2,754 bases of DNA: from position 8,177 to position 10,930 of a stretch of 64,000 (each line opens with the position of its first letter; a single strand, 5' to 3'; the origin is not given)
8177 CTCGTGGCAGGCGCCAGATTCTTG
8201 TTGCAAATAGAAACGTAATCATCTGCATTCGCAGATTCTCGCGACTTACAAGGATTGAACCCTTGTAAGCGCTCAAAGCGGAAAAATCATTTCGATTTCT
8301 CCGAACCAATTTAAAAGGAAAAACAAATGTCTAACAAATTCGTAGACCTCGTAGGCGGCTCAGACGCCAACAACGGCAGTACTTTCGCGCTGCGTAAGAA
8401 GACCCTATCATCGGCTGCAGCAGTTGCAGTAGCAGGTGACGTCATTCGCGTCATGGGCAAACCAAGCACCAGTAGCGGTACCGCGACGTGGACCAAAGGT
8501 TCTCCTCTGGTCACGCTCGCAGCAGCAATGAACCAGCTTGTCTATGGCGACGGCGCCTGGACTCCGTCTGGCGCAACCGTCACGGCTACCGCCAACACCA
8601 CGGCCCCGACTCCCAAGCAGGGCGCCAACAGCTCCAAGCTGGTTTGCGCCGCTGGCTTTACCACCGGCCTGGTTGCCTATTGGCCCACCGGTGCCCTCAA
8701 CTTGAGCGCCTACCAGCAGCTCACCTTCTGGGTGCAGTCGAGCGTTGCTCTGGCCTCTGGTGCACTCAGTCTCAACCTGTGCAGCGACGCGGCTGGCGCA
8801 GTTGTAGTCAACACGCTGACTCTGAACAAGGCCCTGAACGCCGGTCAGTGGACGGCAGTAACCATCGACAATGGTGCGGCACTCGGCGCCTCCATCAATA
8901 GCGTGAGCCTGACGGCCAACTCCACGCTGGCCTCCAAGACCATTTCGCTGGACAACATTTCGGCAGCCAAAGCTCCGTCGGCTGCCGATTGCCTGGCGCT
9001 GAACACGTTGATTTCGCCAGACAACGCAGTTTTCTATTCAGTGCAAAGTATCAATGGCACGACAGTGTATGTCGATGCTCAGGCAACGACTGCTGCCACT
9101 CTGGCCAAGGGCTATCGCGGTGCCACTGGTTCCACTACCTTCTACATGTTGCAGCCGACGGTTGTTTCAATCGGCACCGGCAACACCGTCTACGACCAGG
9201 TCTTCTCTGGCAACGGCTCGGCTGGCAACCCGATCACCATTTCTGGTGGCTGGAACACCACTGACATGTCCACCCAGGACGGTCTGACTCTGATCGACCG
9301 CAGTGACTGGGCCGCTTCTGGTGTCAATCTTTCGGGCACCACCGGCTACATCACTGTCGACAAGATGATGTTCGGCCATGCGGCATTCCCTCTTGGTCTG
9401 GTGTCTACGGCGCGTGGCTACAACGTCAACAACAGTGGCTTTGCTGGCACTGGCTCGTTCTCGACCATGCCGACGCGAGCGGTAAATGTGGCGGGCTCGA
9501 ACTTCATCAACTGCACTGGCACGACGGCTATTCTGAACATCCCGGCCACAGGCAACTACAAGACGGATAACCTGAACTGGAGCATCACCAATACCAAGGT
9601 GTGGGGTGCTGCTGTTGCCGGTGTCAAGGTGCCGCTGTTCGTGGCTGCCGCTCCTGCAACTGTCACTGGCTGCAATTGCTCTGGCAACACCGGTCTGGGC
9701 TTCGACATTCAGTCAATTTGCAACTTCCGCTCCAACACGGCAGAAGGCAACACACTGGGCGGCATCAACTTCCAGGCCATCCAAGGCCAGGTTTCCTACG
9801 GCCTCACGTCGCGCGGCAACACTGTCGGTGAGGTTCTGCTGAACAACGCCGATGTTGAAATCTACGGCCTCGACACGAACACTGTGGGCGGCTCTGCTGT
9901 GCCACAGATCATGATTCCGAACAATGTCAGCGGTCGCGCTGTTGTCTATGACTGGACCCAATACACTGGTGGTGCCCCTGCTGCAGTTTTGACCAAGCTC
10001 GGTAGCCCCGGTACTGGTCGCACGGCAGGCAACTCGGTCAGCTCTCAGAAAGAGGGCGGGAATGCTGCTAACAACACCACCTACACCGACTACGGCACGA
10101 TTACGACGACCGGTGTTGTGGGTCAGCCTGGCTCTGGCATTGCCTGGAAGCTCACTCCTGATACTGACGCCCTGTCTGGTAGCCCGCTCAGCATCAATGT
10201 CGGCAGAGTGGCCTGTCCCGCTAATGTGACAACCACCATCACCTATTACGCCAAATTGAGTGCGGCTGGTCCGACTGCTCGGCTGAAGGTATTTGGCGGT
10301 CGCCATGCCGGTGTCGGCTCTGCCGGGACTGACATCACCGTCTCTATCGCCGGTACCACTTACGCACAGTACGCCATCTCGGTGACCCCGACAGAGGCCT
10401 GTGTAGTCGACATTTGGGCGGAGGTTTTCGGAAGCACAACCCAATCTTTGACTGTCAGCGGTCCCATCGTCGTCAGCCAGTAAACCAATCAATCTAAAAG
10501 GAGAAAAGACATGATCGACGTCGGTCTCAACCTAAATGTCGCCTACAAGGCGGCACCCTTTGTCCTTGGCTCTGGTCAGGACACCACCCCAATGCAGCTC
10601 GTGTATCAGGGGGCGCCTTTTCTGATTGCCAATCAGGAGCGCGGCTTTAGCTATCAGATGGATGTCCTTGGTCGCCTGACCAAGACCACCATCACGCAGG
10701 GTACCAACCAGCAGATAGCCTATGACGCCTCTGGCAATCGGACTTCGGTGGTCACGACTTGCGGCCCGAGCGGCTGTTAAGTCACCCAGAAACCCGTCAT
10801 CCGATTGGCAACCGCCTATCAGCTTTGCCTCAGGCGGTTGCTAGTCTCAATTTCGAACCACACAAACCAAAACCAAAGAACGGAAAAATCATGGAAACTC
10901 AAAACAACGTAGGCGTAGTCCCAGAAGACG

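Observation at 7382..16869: RHS locus with no recognisable delivery machinery: lipoprotein, beta-helix protein, single-YD miniprotein, RHS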

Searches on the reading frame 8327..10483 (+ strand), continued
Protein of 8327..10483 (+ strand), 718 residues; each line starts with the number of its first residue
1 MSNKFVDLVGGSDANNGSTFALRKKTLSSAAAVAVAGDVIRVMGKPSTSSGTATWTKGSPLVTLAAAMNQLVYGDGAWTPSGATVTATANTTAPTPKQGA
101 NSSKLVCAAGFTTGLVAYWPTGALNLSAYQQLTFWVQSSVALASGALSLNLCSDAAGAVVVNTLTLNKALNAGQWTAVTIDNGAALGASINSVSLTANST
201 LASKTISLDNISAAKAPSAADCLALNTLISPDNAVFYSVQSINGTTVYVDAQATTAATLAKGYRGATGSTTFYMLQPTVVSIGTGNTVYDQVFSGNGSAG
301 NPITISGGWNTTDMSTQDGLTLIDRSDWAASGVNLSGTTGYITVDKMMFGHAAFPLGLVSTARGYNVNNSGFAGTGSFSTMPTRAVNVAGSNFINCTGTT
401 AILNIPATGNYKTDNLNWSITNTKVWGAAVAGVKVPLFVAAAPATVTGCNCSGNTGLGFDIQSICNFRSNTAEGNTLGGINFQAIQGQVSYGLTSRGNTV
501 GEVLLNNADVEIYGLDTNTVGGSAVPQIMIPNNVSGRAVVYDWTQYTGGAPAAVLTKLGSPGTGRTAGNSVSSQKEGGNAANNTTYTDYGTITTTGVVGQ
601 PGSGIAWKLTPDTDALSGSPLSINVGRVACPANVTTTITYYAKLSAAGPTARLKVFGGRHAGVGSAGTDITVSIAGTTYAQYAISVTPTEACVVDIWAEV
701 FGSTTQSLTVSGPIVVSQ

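Call 48: find_encoding_contigs(protein=P0120, flank=10000, max_places=1)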
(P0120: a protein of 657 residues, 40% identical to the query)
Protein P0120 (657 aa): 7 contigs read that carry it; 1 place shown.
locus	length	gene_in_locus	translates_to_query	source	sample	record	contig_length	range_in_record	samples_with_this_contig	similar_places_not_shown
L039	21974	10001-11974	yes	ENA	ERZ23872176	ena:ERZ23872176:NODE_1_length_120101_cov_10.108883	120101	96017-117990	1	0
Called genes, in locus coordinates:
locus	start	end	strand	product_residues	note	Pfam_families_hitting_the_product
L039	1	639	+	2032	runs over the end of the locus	PF06791:TMP_2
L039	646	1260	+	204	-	-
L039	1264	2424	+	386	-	-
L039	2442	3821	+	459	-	-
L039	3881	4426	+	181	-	PF08875:DUF1833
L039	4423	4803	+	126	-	-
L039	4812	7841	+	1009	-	-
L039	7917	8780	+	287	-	PF23140:Gp80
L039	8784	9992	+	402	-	-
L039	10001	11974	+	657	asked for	-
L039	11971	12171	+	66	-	-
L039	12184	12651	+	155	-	-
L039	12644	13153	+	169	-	-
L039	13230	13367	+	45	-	-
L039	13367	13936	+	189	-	-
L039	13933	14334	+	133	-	PF20137:BubE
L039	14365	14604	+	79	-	-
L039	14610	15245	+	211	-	-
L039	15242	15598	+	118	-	-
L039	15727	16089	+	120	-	-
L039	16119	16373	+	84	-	-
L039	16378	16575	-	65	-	-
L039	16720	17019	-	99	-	-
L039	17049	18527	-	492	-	-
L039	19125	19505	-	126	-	PF01381:HTH_3 (faint)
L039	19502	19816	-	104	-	-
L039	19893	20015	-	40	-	-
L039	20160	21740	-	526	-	PF00239:Resolvase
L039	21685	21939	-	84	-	-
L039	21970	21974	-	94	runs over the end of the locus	-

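Call 49: find_encoding_contigs(protein=P0098, flank=10000, max_places=1)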
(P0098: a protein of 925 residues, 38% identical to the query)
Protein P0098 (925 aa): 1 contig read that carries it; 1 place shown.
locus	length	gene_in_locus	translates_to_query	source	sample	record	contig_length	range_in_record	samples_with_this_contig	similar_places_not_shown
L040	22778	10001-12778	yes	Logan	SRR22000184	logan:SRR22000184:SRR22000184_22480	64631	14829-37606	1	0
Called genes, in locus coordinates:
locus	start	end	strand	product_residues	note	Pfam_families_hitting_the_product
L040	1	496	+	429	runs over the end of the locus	-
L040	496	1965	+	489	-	-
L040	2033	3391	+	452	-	-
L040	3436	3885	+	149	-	-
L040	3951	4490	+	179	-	-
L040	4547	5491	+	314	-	-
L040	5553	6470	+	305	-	-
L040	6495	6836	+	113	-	-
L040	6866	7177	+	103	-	-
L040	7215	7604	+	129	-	-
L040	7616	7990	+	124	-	-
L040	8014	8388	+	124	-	-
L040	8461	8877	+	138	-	-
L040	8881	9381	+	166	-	-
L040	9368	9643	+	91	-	-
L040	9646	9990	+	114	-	-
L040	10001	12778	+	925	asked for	-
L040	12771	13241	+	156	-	-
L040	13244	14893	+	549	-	-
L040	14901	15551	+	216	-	-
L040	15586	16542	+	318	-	-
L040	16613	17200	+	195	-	-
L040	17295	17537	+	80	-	-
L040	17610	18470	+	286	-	-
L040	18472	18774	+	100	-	-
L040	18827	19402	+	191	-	-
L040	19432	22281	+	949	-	-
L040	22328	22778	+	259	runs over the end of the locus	-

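Call 51: search_protein_families(library=phrogs, proteins=[window:8327-10483:+], max_evalue=5)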
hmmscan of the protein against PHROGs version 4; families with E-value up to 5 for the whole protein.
window:8327-10483:+ (718 aa): 0 families

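Call 64: fold_search(model_id=the predicted structure, library=viral)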
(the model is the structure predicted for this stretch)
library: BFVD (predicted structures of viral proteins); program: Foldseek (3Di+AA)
matches with E <= 10: 1799; with E <= 0.001: 98
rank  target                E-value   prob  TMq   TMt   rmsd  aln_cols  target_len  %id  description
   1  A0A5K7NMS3            9.0e-49  1.00  0.71  0.65   6.9       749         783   27  (no name in the UniProt tables at hand)
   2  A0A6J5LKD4            4.0e-12  1.00  0.29  0.35  14.5       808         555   13  Uncharacterized protein [uncultured Caudovirales phage]
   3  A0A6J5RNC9            3.0e-11  1.00  0.23  0.17  16.6       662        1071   11  Uncharacterized protein [uncultured Caudovirales phage]
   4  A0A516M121            1.3e-10  1.00  0.29  0.24  24.0       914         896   10  (no name in the UniProt tables at hand)
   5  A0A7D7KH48            6.3e-09  1.00  0.22  0.25  16.8       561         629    9  Uncharacterized protein [Alteromonas phage ZP6]
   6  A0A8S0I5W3            6.6e-09  1.00  0.20  0.76   4.0       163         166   23  (no name in the UniProt tables at hand)
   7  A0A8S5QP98            6.5e-08  0.99  0.13  0.07  35.3       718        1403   12  Tail protein [Siphoviridae sp. ctgBD49]
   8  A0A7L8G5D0            7.9e-08  1.00  0.18  0.15  28.3       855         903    9  (no name in the UniProt tables at hand)
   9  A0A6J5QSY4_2          1.4e-07  1.00  0.14  0.08  29.2       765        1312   11  Carbohydrate-binding, CenC-like [uncultured Caudovirales phage]
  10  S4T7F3                1.7e-07  1.00  0.20  0.19  17.5       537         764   10  (no name in the UniProt tables at hand)
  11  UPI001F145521         2.1e-07  1.00  0.19  0.16  24.5       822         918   12  (no name look-up for this kind of identifier)
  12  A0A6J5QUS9            2.9e-07  1.00  0.24  0.25  24.0       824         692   12  Pectate lyase superfamily protein [uncultured Caudovirales phage]
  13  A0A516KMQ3            3.8e-07  1.00  0.17  0.21  16.4       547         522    8  Putative pectate lyase protein [Bacillus phage vB_BmeM-Goe8]
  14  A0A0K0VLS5            5.4e-07  1.00  0.18  0.17  17.3       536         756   12  Tail fiber protein [Klebsiella phage KLPN1]
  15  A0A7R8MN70            1.2e-06  1.00  0.21  0.21  26.6       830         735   10  (no name in the UniProt tables at hand)
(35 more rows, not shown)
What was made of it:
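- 8327..10483 (+): 718-aa tailspike-like protein. It has an N-terminal cap with an inserted CBM-like jelly roll (about aa 45-215), a right-handed beta-helix (about 230-560) and a C-terminal beta-sandwich (about 580-718). The BFVD full-length match is A0A5K7NMS3, TM 0.71, E 9e-49 (call 64).
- A full-length viral match has TM 0.71 (call 64). The family is of phage origin (calls 48, 64).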

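Call 83: search_protein_families(library=padloc, proteins=[window:8327-10483:+], max_evalue=0.001)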
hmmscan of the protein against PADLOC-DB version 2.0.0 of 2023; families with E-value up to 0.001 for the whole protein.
window:8327-10483:+ (718 aa): 0 families

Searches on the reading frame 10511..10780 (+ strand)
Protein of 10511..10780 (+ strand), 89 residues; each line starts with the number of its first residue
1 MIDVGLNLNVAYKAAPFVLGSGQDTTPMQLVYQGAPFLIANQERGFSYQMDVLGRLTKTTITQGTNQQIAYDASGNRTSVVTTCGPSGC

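Call 5: search_protein_families(library=pfam, proteins=[window:10511-10780:+], max_evalue=0.01)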
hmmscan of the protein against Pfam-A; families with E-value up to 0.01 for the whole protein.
window:10511-10780:+ (89 aa): 1 family
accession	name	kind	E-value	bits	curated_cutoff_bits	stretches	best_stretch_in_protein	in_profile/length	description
PF05593.20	RHS_repeat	-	0.00025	21.8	22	1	51-82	2-33/38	RHS Repeat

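Call 7: search_protein_families(library=phrogs, proteins=[window:10511-10780:+], max_evalue=0.01)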
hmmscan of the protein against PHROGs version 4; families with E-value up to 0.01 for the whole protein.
window:10511-10780:+ (89 aa): 0 families

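Call 8: search_protein_families(library=ncbifam, proteins=[window:10511-10780:+], max_evalue=0.01)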
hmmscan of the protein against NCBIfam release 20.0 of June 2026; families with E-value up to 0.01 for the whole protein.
window:10511-10780:+ (89 aa): 1 family
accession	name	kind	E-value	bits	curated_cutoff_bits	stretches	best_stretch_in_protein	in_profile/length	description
TIGR01643.1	YD_repeat_2x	repeat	0.0001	22.6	15.8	1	53-83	4-34/42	YD repeat-containing protein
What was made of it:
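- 10511..10780 (+): 89-aa YD miniprotein. It has an N-terminal extension with two Y-x-A-A-P-F motifs (aa 1-45), one YD unit (aa 46-83) and a C-terminal CGPSGC. Pfam and TIGRFAM call the YD repeat (calls 5, 8).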

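Call 12: find_homologous_proteins(query=window:10511-10780:+, max_evalue=0.01)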
Query window:10511-10780:+ (89 aa): 8 proteins with E <= 0.01 among 8 candidates.
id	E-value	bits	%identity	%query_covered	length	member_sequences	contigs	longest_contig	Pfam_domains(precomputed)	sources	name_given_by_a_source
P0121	6.6e-50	184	96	100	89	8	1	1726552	-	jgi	jgi:YD repeat-containing protein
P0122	1.2e-42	161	81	100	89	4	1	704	PF05593.20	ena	-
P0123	5.5e-39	150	78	100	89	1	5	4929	-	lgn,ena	-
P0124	1.5e-38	148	78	100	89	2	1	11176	-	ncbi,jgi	jgi:YD repeat-containing protein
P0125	2.9e-25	106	55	98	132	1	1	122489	PF05593.20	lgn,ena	-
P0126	3.1e-25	106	60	99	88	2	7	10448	PF05593.20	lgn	-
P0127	1.8e-3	36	59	46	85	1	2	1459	PF05593.20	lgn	-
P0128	2.9e-3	36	60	45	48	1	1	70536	PF05593.20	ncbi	ncbi:RHS repeat domain-containing protein [Nitrosovibrio sp. Nv17]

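Call 13: find_encoding_contigs(protein=P0121, flank=10000, max_places=4)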
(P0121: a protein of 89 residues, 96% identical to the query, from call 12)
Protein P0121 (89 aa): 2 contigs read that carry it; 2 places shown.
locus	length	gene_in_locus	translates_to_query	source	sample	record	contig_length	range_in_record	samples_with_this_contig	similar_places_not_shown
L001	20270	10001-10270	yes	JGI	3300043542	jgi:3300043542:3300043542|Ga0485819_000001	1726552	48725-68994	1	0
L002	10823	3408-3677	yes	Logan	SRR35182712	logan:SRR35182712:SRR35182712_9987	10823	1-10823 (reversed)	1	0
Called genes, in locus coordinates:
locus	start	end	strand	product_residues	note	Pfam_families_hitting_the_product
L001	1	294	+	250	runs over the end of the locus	PF22544:HYDIN_VesB_CFA65-like_Ig, PF07610:DUF1573, PF00034:Cytochrom_C (weak), PF13442:Cytochrome_CBB3 (weak)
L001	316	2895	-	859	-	PF20103:DUF6493, PF25149:DUF7825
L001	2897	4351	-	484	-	PF04434:SWIM (weak)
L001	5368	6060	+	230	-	-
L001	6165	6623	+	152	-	-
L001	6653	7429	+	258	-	-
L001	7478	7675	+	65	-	-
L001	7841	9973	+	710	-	-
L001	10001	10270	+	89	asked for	-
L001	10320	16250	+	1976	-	PF20148:DUF6531, PF05593:RHS_repeat (faint)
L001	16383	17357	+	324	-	-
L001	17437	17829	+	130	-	-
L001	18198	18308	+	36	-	-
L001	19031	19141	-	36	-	-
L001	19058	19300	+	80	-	PF02517:Rce1-like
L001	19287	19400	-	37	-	-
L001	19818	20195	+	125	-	-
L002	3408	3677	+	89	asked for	-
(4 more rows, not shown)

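Call 14: find_encoding_contigs(protein=P0125, flank=10000, max_places=3)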
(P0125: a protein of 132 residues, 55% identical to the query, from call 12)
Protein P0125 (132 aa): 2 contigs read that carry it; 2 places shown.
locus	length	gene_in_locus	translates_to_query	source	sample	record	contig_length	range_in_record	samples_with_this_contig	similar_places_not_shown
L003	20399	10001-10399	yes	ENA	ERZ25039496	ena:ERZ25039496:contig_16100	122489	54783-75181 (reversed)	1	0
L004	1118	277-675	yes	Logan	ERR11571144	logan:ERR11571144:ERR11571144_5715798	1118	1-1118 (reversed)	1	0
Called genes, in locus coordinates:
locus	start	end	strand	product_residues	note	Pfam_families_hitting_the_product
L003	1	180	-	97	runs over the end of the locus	-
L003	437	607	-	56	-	-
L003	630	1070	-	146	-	-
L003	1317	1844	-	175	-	PF02534:T4SS-DNA_transf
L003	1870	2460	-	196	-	PF02534:T4SS-DNA_transf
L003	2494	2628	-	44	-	-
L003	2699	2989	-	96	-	-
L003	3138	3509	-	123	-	-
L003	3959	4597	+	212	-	-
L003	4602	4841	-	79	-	-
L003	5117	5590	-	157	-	-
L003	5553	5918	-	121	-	-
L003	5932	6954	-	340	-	PF00082:Peptidase_S8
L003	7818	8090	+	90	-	-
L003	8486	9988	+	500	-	-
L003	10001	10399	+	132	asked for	PF05593:RHS_repeat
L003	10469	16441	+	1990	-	PF01841:Transglut_core (weak), PF20148:DUF6531, PF05593:RHS_repeat, PF25023:TEN_YD-shell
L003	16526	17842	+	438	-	PF05147:LANC_like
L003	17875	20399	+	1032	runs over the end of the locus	PF04738:Lant_dehydr_N, PF14028:Lant_dehydr_C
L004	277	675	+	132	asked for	PF05593:RHS_repeat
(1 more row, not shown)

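Call 40: search_protein_representatives(alignment_id=A3)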
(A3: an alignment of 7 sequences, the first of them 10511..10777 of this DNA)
Query: 7 sequences, 89 profile positions. Proteins with E-value up to 0.001 (for the whole library): 26158; up to 1e-10: 7179; up to 1e-30: 237. The best 150 are listed.
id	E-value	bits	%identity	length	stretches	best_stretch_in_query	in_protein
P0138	2.1e-71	252.4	-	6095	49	45-81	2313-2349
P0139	1.6e-70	249.6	-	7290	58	41-83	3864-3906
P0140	4.6e-59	212.8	-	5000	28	47-85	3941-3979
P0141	4.4e-57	206.5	-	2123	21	45-85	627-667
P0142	5.1e-57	206.3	-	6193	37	40-80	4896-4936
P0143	1.3e-55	201.8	-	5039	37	46-85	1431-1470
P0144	4.6e-55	200.0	-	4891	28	40-85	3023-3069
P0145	8.4e-55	199.2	-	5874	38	42-81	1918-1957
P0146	3.5e-54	197.2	-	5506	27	45-85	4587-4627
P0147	1.3e-53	195.4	-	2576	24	47-85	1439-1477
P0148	2.9e-53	194.2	-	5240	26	47-82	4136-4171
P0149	4.7e-52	190.4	-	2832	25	24-80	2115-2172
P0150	5.2e-52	190.2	-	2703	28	38-85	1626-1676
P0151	1.7e-51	188.6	-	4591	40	42-87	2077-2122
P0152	2.2e-51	188.2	-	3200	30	42-83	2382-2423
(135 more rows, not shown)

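Call 83: search_protein_families(library=padloc, proteins=[window:10511-10780:+], max_evalue=0.001)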
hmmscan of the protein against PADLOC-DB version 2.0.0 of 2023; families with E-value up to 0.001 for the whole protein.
window:10511-10780:+ (89 aa): 0 families
